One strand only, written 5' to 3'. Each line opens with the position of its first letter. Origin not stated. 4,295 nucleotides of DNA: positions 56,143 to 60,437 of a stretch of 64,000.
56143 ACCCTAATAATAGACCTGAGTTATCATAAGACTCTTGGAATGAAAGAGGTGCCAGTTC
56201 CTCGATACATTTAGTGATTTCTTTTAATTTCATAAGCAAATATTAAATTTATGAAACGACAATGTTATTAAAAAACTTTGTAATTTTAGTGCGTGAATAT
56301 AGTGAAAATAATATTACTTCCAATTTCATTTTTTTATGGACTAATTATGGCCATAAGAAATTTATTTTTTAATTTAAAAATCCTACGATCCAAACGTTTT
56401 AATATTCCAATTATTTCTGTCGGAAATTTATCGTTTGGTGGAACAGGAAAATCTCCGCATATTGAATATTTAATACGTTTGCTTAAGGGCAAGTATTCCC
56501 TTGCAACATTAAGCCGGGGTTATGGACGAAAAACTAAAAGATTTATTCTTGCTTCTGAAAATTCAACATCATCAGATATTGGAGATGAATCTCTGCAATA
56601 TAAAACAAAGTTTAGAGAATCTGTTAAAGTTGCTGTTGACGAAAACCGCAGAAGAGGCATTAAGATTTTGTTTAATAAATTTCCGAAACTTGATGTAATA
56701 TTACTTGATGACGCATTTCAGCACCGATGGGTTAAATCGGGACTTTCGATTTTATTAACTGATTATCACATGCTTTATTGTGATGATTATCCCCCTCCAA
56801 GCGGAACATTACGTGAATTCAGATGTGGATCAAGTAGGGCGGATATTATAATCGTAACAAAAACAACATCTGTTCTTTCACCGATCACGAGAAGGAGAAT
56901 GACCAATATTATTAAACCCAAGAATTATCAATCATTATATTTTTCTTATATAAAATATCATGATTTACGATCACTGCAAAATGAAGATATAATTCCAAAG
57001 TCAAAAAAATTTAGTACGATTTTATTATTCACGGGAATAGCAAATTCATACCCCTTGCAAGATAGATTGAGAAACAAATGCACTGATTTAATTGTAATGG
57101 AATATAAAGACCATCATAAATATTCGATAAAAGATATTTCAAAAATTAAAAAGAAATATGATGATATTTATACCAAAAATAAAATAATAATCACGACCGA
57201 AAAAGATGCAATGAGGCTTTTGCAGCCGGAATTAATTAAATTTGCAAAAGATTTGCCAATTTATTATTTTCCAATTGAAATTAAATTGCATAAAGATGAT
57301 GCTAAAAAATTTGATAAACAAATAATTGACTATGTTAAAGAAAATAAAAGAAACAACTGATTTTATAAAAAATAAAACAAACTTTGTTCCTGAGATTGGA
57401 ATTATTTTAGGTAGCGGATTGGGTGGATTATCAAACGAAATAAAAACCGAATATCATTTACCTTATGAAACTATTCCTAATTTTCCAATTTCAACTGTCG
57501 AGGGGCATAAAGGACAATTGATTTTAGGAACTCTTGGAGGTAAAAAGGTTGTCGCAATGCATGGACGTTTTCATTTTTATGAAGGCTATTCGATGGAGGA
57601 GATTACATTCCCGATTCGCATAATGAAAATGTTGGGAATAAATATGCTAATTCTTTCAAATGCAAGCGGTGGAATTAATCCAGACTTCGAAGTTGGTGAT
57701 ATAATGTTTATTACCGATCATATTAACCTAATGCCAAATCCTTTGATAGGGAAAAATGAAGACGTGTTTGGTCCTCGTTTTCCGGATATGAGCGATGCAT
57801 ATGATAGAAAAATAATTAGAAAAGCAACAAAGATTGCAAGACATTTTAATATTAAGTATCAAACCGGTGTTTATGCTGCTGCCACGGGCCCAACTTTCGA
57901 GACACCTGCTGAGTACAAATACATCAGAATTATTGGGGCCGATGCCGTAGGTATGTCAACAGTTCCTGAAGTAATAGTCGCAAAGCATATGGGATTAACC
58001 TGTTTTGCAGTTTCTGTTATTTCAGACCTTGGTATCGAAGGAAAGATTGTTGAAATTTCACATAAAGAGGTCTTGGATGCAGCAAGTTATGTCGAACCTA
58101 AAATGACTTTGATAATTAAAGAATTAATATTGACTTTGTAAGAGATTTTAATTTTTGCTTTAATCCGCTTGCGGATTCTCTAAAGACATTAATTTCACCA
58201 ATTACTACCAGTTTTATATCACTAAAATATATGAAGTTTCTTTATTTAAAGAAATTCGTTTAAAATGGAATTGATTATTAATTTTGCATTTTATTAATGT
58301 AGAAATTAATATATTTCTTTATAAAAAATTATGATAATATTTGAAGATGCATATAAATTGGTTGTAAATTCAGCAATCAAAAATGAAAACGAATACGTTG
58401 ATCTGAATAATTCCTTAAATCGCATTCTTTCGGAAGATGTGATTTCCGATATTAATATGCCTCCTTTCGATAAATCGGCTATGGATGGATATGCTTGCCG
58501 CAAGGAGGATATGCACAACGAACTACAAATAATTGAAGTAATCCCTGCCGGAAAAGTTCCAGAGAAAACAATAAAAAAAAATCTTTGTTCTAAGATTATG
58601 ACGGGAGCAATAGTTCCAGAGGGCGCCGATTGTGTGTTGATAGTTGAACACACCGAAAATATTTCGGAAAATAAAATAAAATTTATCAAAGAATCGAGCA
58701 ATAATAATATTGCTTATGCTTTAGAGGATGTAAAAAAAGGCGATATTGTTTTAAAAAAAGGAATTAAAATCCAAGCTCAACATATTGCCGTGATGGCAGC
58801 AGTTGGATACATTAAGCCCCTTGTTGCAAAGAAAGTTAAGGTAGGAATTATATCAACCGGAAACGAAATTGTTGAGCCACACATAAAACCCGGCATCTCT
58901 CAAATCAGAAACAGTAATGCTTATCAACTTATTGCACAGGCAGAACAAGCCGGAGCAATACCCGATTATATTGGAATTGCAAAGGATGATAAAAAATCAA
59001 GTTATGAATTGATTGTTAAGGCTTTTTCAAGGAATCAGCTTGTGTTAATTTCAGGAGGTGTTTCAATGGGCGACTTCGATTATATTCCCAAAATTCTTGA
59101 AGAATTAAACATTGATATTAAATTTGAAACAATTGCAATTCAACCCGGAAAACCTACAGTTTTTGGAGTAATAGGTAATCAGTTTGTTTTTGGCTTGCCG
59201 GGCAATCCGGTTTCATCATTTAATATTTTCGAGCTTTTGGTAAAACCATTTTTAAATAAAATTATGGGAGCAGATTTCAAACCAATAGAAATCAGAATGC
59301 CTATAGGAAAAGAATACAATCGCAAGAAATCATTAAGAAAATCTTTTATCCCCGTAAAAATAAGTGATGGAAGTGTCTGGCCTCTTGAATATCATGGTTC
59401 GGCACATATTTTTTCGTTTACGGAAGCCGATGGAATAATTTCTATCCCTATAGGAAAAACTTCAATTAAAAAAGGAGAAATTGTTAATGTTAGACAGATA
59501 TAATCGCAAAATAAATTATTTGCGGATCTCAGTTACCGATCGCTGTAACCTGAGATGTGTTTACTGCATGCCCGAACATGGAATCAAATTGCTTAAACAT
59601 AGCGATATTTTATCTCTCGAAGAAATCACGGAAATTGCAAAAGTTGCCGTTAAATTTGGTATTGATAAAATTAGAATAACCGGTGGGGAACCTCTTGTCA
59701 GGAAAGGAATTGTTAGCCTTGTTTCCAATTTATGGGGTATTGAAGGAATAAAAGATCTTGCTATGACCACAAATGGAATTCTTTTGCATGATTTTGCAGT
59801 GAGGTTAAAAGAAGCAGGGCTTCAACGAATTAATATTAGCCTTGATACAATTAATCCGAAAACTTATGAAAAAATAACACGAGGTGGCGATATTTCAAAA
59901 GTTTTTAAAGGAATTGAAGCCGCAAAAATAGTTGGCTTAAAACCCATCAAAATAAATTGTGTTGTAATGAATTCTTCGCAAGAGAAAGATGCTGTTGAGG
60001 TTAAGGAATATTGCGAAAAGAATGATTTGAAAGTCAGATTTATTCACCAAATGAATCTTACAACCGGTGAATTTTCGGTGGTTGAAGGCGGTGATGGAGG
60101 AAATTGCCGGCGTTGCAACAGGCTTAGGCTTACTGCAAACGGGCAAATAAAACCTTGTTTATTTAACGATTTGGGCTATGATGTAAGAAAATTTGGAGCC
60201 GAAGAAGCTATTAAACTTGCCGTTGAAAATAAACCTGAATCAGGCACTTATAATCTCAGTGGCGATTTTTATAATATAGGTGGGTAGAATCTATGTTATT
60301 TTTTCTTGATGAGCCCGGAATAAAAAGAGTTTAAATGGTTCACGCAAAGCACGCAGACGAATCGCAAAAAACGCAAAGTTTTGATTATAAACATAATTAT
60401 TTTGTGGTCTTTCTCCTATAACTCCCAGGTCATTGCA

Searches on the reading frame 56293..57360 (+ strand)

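Call 51: search_protein_families(library=pfam, proteins=[window:56293-57360:+], max_evalue=0.0001)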
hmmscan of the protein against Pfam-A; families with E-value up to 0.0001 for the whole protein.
window:56293-57360:+ (355 aa): 1 family
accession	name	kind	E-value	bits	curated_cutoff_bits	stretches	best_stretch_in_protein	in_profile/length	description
PF02606.20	LpxK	-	1.8e-67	228.3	27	1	5-344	2-323/328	Tetraacyldisaccharide-1-P 4'-kinase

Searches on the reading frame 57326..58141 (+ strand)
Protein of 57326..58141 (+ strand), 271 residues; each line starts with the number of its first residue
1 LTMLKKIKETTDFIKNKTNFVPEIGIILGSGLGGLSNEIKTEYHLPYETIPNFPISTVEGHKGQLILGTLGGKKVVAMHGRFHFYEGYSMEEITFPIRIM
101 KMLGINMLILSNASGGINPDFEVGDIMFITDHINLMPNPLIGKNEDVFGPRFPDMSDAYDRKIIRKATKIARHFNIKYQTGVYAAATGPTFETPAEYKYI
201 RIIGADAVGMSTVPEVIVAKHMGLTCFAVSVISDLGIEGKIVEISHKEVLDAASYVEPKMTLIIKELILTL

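Call 51: search_protein_families(library=pfam, proteins=[window:57326-58141:+], max_evalue=0.0001)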
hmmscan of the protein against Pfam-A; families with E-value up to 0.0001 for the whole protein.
window:57326-58141:+ (271 aa): 1 family
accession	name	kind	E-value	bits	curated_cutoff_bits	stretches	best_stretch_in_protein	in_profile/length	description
PF01048.26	PNP_UDP_1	-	3.1e-52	177.8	25.1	1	23-268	1-232/233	Phosphorylase superfamily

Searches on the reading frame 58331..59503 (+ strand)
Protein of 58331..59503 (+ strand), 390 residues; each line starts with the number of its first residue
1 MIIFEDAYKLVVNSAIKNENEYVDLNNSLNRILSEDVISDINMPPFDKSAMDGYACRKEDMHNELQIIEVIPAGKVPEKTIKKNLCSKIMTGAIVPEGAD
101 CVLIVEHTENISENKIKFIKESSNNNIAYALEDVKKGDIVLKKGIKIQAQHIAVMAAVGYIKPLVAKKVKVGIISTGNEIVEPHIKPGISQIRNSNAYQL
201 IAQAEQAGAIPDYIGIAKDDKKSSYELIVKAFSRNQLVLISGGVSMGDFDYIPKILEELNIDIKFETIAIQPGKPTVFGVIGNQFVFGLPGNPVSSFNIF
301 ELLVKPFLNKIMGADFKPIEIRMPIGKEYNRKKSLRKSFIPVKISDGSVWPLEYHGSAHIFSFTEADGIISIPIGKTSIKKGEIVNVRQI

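Call 51: search_protein_families(library=pfam, proteins=[window:58331-59503:+], max_evalue=0.0001)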
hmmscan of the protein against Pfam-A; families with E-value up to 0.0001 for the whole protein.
window:58331-59503:+ (390 aa): 3 families
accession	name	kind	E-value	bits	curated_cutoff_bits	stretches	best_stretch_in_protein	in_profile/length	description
PF03453.22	MoeA_N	-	5.3e-41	140.4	30.8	1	4-159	3-160/160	MoeA N-terminal region (domain I and II)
PF00994.29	MoCF_biosynth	-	4.7e-26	91.7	26.6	1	172-309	1-143/144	Probable molybdopterin binding domain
PF03454.20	MoeA_C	-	1.1e-09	38.8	22.1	1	332-388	10-70/72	MoeA C-terminal region (domain IV)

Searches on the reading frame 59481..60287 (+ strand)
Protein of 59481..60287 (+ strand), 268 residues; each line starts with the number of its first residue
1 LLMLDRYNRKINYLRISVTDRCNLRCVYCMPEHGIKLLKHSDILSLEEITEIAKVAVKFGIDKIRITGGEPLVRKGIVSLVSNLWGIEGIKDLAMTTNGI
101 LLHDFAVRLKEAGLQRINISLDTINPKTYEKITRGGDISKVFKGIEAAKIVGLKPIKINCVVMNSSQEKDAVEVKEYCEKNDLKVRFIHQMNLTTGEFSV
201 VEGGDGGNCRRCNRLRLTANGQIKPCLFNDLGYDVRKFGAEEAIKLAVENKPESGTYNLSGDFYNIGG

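Call 51: search_protein_families(library=pfam, proteins=[window:59481-60287:+], max_evalue=0.0001)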
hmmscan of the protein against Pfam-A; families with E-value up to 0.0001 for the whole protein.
window:59481-60287:+ (268 aa): 3 families
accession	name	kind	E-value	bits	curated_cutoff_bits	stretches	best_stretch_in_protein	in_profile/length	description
PF04055.27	Radical_SAM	-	3.3e-33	115.6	29.5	1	16-176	1-164/166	Radical SAM superfamily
PF06463.18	Mob_synth_C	-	4.2e-10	40.1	37.4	1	184-242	47-105/128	Molybdenum Cofactor Synthesis C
PF13353.11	Fer4_12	-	1.1e-05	26.1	22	1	21-123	14-115/137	4Fe-4S single cluster domain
